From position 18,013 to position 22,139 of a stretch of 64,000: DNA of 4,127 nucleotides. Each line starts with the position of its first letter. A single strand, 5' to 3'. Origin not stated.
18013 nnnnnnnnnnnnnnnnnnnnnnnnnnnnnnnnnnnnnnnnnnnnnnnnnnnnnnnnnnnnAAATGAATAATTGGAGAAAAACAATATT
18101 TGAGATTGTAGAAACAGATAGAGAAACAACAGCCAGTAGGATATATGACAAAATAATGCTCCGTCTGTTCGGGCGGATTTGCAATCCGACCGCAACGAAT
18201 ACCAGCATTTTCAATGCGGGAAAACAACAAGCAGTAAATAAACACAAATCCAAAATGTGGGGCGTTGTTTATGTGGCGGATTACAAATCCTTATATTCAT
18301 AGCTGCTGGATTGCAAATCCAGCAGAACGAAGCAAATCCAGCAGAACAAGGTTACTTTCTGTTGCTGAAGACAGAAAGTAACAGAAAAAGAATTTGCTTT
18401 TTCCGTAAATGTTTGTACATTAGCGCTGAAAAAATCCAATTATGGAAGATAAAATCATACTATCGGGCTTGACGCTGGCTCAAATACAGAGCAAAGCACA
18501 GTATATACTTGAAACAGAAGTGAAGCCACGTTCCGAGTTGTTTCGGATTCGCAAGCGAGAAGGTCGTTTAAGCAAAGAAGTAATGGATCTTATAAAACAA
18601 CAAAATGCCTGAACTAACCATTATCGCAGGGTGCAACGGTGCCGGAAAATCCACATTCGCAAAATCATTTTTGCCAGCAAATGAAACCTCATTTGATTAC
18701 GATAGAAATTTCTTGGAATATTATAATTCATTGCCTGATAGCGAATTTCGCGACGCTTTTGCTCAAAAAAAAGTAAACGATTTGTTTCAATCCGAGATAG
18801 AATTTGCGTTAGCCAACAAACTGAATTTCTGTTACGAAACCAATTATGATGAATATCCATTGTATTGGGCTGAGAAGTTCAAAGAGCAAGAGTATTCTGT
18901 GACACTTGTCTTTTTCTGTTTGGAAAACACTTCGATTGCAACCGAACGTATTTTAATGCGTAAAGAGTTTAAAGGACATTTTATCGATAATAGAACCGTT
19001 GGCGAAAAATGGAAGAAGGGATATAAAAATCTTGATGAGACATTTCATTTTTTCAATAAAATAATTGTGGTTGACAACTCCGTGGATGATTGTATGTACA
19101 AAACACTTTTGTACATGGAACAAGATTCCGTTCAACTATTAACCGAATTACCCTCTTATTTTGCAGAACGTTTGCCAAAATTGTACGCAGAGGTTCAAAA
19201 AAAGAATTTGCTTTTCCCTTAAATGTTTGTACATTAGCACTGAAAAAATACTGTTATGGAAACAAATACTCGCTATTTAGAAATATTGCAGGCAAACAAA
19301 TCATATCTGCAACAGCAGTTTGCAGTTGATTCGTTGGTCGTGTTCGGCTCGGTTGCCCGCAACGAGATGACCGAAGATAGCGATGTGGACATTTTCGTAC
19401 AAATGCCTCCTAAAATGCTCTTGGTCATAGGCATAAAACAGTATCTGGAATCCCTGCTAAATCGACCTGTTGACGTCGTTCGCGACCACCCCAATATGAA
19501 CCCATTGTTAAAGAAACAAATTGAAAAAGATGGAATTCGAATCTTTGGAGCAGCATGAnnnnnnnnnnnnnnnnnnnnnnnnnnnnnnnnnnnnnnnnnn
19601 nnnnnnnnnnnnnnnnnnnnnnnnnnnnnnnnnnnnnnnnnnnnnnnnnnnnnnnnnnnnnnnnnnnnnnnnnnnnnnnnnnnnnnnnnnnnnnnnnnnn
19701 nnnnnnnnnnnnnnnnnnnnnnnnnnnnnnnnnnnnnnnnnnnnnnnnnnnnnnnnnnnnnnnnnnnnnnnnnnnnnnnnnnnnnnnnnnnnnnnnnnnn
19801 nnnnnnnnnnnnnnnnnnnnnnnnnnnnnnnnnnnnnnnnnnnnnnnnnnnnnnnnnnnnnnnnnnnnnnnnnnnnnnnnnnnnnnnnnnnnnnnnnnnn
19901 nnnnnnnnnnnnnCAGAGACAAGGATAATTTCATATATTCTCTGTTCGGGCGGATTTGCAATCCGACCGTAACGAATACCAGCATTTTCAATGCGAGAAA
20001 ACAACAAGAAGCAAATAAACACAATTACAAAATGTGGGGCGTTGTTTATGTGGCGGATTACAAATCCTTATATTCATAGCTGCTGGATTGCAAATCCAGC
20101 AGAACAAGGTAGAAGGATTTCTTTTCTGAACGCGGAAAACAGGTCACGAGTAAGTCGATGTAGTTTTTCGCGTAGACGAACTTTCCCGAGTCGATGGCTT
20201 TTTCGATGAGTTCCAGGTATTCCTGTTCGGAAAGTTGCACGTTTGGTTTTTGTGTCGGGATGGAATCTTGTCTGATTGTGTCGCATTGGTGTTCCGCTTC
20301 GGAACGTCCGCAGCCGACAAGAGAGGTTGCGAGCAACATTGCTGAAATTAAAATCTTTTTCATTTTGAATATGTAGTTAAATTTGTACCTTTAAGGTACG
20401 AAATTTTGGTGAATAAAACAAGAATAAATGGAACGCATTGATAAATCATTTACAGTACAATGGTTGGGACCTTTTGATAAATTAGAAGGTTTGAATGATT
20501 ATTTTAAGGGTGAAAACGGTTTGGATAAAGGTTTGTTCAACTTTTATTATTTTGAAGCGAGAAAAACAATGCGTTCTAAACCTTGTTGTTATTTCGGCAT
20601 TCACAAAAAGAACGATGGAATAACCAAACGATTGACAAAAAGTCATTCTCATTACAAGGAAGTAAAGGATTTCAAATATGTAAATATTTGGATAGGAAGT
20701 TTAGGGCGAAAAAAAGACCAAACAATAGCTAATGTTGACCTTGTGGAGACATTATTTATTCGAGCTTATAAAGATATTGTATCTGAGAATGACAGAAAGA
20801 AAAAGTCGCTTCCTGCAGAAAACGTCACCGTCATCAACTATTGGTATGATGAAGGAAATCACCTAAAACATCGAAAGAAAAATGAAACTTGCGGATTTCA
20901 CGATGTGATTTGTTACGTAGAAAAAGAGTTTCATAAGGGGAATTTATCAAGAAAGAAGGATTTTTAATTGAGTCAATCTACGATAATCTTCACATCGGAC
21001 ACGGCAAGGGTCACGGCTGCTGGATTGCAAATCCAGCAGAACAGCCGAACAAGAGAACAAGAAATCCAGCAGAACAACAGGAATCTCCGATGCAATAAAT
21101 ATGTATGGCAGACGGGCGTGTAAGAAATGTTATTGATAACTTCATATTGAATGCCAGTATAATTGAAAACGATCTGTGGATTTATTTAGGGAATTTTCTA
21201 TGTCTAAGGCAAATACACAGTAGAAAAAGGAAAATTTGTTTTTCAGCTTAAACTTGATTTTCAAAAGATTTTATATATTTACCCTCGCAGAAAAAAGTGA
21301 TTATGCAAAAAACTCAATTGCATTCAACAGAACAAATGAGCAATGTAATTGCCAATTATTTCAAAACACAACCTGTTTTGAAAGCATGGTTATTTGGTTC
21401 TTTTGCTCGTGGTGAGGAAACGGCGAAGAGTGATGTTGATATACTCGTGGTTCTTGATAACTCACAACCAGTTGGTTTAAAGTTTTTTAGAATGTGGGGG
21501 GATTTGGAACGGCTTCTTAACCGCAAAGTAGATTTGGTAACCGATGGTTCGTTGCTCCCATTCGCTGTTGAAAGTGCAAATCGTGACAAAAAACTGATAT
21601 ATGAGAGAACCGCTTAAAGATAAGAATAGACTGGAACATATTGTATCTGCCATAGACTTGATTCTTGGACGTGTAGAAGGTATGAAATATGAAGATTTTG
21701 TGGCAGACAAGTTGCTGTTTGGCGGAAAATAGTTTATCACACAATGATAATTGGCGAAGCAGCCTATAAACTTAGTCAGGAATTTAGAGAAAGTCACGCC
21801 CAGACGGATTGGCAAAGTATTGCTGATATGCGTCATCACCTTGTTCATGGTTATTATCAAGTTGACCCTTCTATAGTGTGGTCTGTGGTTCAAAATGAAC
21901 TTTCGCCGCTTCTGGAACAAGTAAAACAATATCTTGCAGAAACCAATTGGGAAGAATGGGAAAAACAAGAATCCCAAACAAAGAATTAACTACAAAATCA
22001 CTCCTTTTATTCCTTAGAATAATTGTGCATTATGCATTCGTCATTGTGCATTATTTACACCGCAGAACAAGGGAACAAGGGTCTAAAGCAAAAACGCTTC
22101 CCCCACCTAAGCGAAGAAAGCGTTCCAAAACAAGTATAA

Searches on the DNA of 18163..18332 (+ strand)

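Call 73: search_dna_similar(query=window:18163-18332:+, collection=plasmids, mode=distant, max_rows=15)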
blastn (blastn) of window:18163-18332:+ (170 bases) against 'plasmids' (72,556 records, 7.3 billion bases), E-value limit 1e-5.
No match.

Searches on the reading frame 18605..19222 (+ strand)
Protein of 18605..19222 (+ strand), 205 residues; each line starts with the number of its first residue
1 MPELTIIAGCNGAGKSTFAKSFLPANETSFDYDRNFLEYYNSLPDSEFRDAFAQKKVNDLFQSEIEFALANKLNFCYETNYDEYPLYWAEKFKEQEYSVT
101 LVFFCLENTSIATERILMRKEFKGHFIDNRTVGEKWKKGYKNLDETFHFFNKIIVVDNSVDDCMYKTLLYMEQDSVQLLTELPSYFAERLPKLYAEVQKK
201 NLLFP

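Call 12: search_protein_families(library=pfam, proteins=[window:18605-19222:+], max_evalue=0.01)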
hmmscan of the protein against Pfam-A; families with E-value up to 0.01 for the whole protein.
window:18605-19222:+ (205 aa): 2 families
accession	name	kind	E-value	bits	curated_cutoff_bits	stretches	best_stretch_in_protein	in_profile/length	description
PF06414.18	Zeta_toxin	-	3e-06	27.2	22.3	1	2-166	16-195/199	Zeta toxin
PF13175.12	AAA_15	-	0.0072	16.4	32.1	1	3-142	24-142/374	AAA ATPase domain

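Call 81: find_encoding_contigs(protein=window:18605-19222:+, flank=5000, max_places=8)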
Protein window:18605-19222:+ (205 aa): 22 contigs read that carry it; 8 places shown.
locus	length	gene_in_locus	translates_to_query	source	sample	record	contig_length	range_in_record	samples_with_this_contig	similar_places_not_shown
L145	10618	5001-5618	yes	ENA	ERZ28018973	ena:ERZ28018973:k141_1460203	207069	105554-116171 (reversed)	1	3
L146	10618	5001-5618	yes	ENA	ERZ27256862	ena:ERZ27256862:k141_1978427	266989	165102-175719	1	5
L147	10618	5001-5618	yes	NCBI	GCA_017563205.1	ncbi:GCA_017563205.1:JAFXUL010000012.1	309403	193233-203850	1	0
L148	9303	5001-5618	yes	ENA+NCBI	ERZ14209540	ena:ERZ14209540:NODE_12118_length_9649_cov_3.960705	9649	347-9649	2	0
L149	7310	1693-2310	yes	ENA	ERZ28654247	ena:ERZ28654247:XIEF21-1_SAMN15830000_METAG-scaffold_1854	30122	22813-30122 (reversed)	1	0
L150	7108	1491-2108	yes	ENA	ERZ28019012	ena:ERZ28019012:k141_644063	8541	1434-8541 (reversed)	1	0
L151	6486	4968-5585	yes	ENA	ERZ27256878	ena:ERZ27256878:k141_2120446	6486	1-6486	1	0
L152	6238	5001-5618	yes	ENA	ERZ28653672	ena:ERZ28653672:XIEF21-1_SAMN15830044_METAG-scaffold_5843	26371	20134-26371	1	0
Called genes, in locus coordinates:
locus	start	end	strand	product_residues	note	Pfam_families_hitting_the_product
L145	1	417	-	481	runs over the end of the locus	PF00474:SSF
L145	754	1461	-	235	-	-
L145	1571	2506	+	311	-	PF13280:WYL, PF25583:WCX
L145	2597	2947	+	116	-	PF08797:HIRAN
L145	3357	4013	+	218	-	-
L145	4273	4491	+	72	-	PF15919:HicB_lk_antitox (faint)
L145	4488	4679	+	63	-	PF07927:HicA_toxin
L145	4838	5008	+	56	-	-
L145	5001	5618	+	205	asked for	PF06414:Zeta_toxin (weak)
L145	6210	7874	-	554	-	PF13522:GATase_6, PF13537:GATase_7, PF12481:DUF3700, PF00733:Asn_synthase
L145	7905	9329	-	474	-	PF14691:Fer4_20, PF00070:Pyr_redox (faint), PF01262:AlaDh_PNT_C (faint), PF07992:Pyr_redox_2 (weak), PF13738:Pyr_redox_3 (faint), PF07992:Pyr_redox_2, PF13450:NAD_binding_8, PF07992:Pyr_redox_2, +4 more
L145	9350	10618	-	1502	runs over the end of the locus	PF00310:GATase_2, PF04898:Glu_syn_central, PF01645:Glu_synthase, PF01493:GXGXG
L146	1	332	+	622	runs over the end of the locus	PF14020:DUF4236, PF00004:AAA, PF13401:AAA_22 (faint), PF17866:AAA_lid_6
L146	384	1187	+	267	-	PF01223:Endonuclease_NS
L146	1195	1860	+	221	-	-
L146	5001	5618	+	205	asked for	PF06414:Zeta_toxin (weak)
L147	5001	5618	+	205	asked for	PF06414:Zeta_toxin (weak)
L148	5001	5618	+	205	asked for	PF06414:Zeta_toxin (weak)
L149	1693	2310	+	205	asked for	PF06414:Zeta_toxin (weak)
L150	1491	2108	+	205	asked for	PF06414:Zeta_toxin (weak)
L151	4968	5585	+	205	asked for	PF06414:Zeta_toxin (weak)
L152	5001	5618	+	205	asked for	PF06414:Zeta_toxin (weak)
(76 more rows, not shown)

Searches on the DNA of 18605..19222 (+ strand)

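Call 83: search_with_rna_model(model_id=R1, sources=[L147, L155, L145], filters=off, max_evalue=0.01)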
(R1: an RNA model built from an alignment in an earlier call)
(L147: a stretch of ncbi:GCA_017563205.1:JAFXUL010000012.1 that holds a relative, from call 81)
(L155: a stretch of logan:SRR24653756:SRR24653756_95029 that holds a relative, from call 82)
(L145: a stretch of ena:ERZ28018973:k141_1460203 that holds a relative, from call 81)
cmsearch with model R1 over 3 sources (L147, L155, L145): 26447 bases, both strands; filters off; matches with E-value up to 0.01: 22.
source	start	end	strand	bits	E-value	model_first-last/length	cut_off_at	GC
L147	4142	4206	+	78.1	2.9e-17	1-65/65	no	0.4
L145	4142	4206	+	78.1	2.9e-17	1-65/65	no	0.4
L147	5761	5825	+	78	3.1e-17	1-65/65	no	0.37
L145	5761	5825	+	78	3.1e-17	1-65/65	no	0.37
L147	4683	4747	+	74.3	2.4e-16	1-65/65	no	0.43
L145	4683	4747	+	74.3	2.4e-16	1-65/65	no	0.43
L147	6036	6100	+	73.5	3.7e-16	1-65/65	no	0.46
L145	6036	6100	+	73.5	3.7e-16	1-65/65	no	0.46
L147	3046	3110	+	73.4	3.9e-16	1-65/65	no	0.49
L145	3046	3110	+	73.4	3.9e-16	1-65/65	no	0.49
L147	4037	4101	-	72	8.9e-16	1-65/65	no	0.49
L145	4037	4101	-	72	8.9e-16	1-65/65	no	0.49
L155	7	71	+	69.1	4.5e-15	1-65/65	no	0.45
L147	5656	5720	-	66.1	2.4e-14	1-65/65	no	0.46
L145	5656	5720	-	66.1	2.4e-14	1-65/65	no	0.46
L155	5178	5205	+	26.9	7.7e-05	30-57/65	no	0.54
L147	4681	4745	-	24.1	0.00038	1-65/65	no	0.42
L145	4681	4745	-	24.1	0.00038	1-65/65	no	0.42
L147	6034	6098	-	20.5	0.0028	1-65/65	no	0.45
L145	6034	6098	-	20.5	0.0028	1-65/65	no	0.45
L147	3044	3108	-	18.4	0.0092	1-65/65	no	0.48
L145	3044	3108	-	18.4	0.0092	1-65/65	no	0.48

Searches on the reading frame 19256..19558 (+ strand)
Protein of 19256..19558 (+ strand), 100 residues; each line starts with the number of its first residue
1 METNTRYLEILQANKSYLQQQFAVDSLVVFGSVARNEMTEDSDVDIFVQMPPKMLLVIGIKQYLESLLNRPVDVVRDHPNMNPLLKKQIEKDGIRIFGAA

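Call 12: search_protein_families(library=pfam, proteins=[window:19256-19558:+], max_evalue=0.01)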
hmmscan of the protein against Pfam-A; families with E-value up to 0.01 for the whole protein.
window:19256-19558:+ (100 aa): 4 families
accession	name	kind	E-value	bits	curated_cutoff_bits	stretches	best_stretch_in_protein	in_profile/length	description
PF18765.7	Polbeta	-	4.6e-15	56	26.9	1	15-98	4-89/93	Polymerase beta, Nucleotidyltransferase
PF01909.29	NTP_transf_2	-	6.7e-14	52.5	21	1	16-94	6-91/93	Nucleotidyltransferase domain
PF22600.2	MTPAP-like_central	-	9.2e-05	23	27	1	8-55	23-70/139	Poly(A) RNA polymerase, mitochondrial-like, central palm domain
PF19088.6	TUTase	-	0.0018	18.5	25.8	1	8-57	44-93/138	TUTase nucleotidyltransferase domain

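Call 68: find_encoding_contigs(protein=window:19256-19558:+, flank=6000, max_places=8)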
Protein window:19256-19558:+ (100 aa): 22 contigs read that carry it; 8 places shown.
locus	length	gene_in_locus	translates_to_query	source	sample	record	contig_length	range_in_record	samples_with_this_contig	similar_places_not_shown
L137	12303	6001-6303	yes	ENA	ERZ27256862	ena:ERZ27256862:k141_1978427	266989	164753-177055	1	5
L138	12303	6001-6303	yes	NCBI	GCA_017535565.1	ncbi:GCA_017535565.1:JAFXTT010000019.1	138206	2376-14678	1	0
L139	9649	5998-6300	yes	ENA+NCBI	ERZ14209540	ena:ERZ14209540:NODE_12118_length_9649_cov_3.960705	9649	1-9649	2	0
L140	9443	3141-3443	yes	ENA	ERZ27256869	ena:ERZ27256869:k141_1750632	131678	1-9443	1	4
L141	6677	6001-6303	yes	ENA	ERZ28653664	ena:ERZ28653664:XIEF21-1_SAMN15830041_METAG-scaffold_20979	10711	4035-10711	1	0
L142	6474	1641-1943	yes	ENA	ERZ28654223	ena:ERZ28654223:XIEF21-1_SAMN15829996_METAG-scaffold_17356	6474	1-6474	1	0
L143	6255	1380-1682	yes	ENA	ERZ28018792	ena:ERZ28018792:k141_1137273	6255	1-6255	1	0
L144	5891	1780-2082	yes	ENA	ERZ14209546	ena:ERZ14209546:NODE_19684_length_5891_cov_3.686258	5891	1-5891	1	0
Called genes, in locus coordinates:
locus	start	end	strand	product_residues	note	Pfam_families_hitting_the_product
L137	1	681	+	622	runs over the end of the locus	PF14020:DUF4236, PF00004:AAA, PF13401:AAA_22 (faint), PF17866:AAA_lid_6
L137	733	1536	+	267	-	PF01223:Endonuclease_NS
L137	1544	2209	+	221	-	-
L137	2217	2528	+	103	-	PF27806:HxsD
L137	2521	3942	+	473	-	PF04055:Radical_SAM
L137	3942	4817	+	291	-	PF13353:Fer4_12 (weak), PF04055:Radical_SAM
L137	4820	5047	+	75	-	-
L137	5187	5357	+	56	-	-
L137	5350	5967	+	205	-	PF06414:Zeta_toxin (weak)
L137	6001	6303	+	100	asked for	PF01909:NTP_transf_2, PF18765:Polbeta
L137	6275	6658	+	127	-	PF01934:HepT-like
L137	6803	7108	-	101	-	-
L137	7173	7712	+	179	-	-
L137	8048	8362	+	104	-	PF01909:NTP_transf_2, PF18765:Polbeta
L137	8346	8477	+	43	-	-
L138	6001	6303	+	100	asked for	PF01909:NTP_transf_2, PF18765:Polbeta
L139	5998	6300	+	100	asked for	PF01909:NTP_transf_2, PF18765:Polbeta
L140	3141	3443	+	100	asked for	PF01909:NTP_transf_2, PF18765:Polbeta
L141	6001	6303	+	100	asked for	PF01909:NTP_transf_2, PF18765:Polbeta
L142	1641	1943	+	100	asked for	PF01909:NTP_transf_2, PF18765:Polbeta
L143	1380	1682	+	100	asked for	PF01909:NTP_transf_2, PF18765:Polbeta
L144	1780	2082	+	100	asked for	PF01909:NTP_transf_2, PF18765:Polbeta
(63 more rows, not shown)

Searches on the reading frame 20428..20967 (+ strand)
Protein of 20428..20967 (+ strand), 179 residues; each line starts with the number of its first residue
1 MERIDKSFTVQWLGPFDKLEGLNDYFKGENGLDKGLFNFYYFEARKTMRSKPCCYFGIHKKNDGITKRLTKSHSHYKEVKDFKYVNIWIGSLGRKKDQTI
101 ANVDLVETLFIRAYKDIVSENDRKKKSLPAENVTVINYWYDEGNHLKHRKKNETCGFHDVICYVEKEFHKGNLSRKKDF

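Call 12: search_protein_families(library=pfam, proteins=[window:20428-20967:+], max_evalue=0.01)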
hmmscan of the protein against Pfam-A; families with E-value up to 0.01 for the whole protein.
window:20428-20967:+ (179 aa): 0 families

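Call 82: find_encoding_contigs(protein=window:20428-20967:+, flank=5000, max_places=8)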
Protein window:20428-20967:+ (179 aa): 11 contigs read that carry it; 5 places shown.
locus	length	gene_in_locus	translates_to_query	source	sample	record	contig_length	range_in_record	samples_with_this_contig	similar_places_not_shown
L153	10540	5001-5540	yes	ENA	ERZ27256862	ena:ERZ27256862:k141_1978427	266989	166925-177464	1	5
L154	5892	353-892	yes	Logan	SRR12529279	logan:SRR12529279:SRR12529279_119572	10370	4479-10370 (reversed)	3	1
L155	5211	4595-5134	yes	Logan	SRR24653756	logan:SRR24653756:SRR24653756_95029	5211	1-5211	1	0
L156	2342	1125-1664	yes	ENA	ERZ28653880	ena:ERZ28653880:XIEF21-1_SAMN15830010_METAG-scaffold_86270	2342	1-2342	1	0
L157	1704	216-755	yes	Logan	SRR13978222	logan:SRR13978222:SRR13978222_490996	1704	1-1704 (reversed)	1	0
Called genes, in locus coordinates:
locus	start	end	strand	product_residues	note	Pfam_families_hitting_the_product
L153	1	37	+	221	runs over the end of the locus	-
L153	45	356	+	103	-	PF27806:HxsD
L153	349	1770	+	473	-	PF04055:Radical_SAM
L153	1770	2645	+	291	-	PF13353:Fer4_12 (weak), PF04055:Radical_SAM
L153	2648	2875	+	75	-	-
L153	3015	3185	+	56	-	-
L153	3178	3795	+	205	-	PF06414:Zeta_toxin (weak)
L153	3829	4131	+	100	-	PF01909:NTP_transf_2, PF18765:Polbeta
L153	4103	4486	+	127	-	PF01934:HepT-like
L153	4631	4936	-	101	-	-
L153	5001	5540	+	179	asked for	-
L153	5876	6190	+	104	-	PF01909:NTP_transf_2, PF18765:Polbeta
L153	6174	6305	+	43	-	-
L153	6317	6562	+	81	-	PF01934:HepT-like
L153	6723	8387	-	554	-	PF13522:GATase_6, PF13537:GATase_7, PF12481:DUF3700, PF00733:Asn_synthase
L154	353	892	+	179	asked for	-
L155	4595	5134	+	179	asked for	-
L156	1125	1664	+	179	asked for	-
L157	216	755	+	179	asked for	-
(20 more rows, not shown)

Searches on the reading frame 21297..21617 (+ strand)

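Call 12: search_protein_families(library=pfam, proteins=[window:21297-21617:+], max_evalue=0.01)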
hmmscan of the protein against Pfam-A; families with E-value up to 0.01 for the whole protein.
window:21297-21617:+ (106 aa): 5 families
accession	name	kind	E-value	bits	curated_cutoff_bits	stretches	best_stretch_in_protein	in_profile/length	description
PF18765.7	Polbeta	-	5.5e-15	55.8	26.9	1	18-104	3-90/93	Polymerase beta, Nucleotidyltransferase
PF01909.29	NTP_transf_2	-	1.4e-13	51.4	21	1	19-94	5-86/93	Nucleotidyltransferase domain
PF22600.2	MTPAP-like_central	-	0.00015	22.3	27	1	5-57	20-69/139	Poly(A) RNA polymerase, mitochondrial-like, central palm domain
PF03445.19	DUF294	-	0.00045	20.5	21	1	5-55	26-77/138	Putative nucleotidyltransferase DUF294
PF14792.12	DNA_pol_B_palm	-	0.0064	17.2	25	1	14-58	10-54/113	DNA polymerase beta palm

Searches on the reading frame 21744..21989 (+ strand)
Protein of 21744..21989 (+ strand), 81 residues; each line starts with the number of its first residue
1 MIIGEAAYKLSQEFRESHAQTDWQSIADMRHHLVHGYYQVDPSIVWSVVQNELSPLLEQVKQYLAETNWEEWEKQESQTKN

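Call 12: search_protein_families(library=pfam, proteins=[window:21744-21989:+], max_evalue=0.01)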
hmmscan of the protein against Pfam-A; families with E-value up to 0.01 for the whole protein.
window:21744-21989:+ (81 aa): 2 families
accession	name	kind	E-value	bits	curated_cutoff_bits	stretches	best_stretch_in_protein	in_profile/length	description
PF01934.22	HepT-like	-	7.3e-16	58.4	23.5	1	1-62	35-119/120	Ribonuclease HepT-like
PF18733.6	HEPN_LA2681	-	0.0031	17.3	27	1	7-47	124-164/204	LA2681-like HEPN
